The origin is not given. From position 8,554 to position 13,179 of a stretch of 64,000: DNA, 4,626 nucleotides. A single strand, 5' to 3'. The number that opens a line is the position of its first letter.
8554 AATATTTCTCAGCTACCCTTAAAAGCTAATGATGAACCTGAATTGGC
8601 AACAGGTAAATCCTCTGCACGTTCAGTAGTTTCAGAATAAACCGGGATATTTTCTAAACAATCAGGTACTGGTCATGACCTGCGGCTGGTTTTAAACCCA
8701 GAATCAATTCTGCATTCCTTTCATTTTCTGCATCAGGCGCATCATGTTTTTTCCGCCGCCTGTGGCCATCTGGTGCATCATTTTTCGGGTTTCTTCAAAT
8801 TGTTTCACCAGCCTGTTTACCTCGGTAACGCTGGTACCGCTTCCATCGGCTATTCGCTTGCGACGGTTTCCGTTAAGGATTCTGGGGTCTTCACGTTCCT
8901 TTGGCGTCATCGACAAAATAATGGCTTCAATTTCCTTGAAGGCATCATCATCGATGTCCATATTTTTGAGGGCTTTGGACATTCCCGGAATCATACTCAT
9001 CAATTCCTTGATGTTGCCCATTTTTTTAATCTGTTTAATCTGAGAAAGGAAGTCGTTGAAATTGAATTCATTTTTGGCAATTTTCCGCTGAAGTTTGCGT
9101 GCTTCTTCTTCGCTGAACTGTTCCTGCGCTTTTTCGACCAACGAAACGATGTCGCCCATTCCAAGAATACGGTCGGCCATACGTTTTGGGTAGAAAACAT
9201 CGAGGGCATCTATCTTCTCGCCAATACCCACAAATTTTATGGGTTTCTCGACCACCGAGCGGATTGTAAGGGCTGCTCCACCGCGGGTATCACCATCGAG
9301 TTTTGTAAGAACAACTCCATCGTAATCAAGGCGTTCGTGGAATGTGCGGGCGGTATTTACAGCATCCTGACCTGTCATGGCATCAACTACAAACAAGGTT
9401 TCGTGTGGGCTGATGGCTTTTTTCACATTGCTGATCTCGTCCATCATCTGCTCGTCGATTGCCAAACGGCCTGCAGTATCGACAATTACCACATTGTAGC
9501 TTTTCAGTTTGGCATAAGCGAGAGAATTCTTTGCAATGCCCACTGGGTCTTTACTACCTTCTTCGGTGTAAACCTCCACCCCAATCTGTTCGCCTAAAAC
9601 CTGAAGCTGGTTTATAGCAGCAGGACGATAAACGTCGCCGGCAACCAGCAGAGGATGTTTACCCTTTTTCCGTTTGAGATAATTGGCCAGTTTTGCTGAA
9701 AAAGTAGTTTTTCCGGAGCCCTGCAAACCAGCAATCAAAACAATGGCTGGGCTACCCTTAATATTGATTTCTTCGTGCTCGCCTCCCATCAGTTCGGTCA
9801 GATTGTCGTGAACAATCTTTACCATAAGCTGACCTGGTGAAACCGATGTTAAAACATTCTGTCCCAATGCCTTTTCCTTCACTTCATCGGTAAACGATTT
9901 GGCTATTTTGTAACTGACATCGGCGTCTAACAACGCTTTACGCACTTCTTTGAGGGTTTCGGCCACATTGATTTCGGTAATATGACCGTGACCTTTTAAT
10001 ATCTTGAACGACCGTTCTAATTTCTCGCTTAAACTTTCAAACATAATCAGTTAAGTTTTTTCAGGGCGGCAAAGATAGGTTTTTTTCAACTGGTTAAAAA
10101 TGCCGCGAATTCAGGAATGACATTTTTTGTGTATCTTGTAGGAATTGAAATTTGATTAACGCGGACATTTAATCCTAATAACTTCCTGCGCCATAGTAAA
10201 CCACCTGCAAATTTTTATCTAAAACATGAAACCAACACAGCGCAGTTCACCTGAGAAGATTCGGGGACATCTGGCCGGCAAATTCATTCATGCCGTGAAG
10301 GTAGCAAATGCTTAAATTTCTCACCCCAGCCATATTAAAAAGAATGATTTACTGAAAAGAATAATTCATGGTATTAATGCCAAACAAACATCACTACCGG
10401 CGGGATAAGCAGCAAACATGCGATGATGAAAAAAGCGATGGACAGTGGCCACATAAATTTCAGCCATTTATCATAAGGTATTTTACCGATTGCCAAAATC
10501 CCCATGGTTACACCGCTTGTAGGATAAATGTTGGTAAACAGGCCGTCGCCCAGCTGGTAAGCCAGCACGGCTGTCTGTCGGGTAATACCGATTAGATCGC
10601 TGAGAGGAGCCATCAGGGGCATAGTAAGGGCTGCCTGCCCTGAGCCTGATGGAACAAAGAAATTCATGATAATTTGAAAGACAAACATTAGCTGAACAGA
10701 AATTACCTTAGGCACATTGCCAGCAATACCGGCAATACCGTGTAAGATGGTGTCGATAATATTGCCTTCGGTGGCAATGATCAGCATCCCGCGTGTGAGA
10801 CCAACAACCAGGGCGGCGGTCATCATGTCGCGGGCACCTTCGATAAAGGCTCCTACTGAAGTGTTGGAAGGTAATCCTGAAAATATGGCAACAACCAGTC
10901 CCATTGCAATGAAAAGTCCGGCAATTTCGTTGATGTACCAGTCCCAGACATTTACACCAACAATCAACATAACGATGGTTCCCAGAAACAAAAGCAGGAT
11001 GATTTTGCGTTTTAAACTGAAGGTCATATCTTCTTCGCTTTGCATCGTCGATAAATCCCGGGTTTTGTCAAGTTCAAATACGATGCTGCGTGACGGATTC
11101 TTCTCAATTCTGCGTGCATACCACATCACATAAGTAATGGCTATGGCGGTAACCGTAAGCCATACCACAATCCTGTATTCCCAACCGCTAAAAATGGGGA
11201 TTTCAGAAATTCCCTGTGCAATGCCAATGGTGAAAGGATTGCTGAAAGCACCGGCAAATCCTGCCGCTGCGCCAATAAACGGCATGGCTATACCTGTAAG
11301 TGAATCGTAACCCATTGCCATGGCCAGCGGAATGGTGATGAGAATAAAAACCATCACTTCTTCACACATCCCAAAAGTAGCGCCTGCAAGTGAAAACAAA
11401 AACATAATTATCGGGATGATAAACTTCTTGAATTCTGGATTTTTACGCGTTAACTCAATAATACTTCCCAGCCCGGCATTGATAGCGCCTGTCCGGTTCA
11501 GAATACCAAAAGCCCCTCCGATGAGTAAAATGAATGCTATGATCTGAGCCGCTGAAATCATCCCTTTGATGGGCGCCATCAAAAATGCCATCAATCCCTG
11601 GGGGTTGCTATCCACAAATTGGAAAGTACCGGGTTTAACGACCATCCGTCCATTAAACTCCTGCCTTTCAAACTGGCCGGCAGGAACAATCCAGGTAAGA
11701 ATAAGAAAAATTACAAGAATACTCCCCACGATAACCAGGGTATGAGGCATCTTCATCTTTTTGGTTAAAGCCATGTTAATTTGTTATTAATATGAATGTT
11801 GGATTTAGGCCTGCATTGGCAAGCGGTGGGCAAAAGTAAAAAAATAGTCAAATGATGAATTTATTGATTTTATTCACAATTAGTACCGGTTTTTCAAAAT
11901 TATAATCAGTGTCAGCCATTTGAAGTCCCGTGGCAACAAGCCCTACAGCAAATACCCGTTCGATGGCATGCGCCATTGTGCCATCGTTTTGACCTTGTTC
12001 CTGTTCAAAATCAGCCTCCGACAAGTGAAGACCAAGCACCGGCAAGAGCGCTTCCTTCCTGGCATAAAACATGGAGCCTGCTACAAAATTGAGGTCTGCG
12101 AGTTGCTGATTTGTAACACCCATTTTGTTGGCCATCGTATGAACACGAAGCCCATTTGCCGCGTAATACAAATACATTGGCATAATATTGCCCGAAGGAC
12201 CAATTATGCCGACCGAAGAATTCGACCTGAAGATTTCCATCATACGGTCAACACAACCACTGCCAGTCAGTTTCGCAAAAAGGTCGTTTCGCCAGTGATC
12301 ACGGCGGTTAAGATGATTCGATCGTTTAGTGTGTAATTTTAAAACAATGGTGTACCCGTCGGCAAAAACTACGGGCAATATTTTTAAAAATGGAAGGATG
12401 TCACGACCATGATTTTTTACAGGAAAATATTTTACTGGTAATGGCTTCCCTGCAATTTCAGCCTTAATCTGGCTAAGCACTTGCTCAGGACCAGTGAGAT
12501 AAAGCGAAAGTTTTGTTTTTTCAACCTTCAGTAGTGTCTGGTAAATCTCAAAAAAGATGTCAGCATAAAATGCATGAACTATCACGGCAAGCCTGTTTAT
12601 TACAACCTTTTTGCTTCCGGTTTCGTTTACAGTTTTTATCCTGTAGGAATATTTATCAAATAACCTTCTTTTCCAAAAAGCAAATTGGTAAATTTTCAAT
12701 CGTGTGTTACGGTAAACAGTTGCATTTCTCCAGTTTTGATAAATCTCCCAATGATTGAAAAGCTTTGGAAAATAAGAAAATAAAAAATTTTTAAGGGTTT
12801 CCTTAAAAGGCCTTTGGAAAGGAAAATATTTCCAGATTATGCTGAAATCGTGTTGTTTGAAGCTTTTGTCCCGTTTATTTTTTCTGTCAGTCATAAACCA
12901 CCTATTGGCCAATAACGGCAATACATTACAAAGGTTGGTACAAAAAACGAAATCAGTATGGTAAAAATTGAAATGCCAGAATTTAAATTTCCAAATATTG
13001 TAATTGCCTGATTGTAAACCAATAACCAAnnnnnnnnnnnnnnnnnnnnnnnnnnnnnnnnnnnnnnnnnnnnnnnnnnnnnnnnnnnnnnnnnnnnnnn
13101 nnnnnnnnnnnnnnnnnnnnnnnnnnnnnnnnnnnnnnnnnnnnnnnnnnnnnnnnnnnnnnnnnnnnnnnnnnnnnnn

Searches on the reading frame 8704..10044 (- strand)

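Call 10: search_protein_families(library=pfam, proteins=[window:8704-10044:-], max_evalue=0.001)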
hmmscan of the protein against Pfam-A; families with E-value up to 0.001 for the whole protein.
window:8704-10044:- (446 aa): 12 families
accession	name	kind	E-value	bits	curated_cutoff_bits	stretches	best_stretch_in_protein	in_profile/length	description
PF00448.28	SRP54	-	1e-74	250.9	22.7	1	100-295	2-196/196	SRP54-type protein, GTPase domain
PF02978.25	SRP_SPB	-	5.8e-36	123.2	27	1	326-423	1-91/91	Signal peptide binding domain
PF02881.24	SRP54_N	-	1.3e-19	70.6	22.4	1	5-82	1-75/75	SRP54-type protein, helical bundle domain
PF06414.18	Zeta_toxin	-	1.7e-05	24.8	22.3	1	96-142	13-57/199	Zeta toxin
PF20720.3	nSTAND3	-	5e-05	23.5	27.2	0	101-127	19-45/155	Novel STAND NTPase 3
PF01656.29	CbiA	-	5.6e-05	23.5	25.4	1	104-254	4-88/125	CobQ/CobB/MinD/ParA nucleotide binding domain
PF04851.21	ResIII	-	0.00015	22.1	22.5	0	101-134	25-58/164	Type III restriction enzyme, res subunit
PF13191.12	AAA_16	-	0.00024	22.1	32.6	1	96-227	21-145/167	AAA ATPase domain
PF13479.12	AAA_24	-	0.00032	21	27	0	100-210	3-90/195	AAA domain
PF01583.26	APS_kinase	-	0.00044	20.7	21.1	0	99-143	2-45/152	Adenylylsulphate kinase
PF13604.12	AAA_30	-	0.00047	20.4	27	0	99-203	17-107/191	AAA domain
PF02492.25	cobW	-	0.00048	20.2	20.7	0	101-250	2-154/180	CobW/HypB/UreG, nucleotide-binding domain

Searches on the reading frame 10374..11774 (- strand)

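Call 10: search_protein_families(library=pfam, proteins=[window:10374-11774:-], max_evalue=0.001)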
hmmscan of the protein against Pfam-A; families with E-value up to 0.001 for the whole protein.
window:10374-11774:- (466 aa): 2 families
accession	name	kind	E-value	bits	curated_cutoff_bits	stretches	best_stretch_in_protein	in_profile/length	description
PF03606.21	DcuC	-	2.5e-118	396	23.1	1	9-457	1-457/461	C4-dicarboxylate anaerobic carrier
PF03806.19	ABG_transport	-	7.5e-05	21.6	27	0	8-177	12-172/502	AbgT putative transporter family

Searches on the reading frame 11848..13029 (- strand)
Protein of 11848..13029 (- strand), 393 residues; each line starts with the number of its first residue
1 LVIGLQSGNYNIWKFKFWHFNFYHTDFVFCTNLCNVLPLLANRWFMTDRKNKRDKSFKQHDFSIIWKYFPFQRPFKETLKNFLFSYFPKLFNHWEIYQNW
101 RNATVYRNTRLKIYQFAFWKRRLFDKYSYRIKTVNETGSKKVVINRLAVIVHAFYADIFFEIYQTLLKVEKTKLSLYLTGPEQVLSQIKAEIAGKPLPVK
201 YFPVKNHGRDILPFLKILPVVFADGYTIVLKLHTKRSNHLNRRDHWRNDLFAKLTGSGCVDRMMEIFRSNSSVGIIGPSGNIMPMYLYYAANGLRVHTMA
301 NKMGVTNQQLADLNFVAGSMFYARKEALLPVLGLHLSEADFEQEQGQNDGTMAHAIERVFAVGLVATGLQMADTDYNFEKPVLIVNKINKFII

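Call 10: search_protein_families(library=pfam, proteins=[window:11848-13029:-], max_evalue=0.001)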
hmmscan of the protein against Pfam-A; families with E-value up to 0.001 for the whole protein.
window:11848-13029:- (393 aa): 1 family
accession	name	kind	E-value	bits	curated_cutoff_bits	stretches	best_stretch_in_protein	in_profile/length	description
PF05045.17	RgpF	-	6.8e-33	114.5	25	1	133-361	258-495/503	Rhamnan synthesis protein F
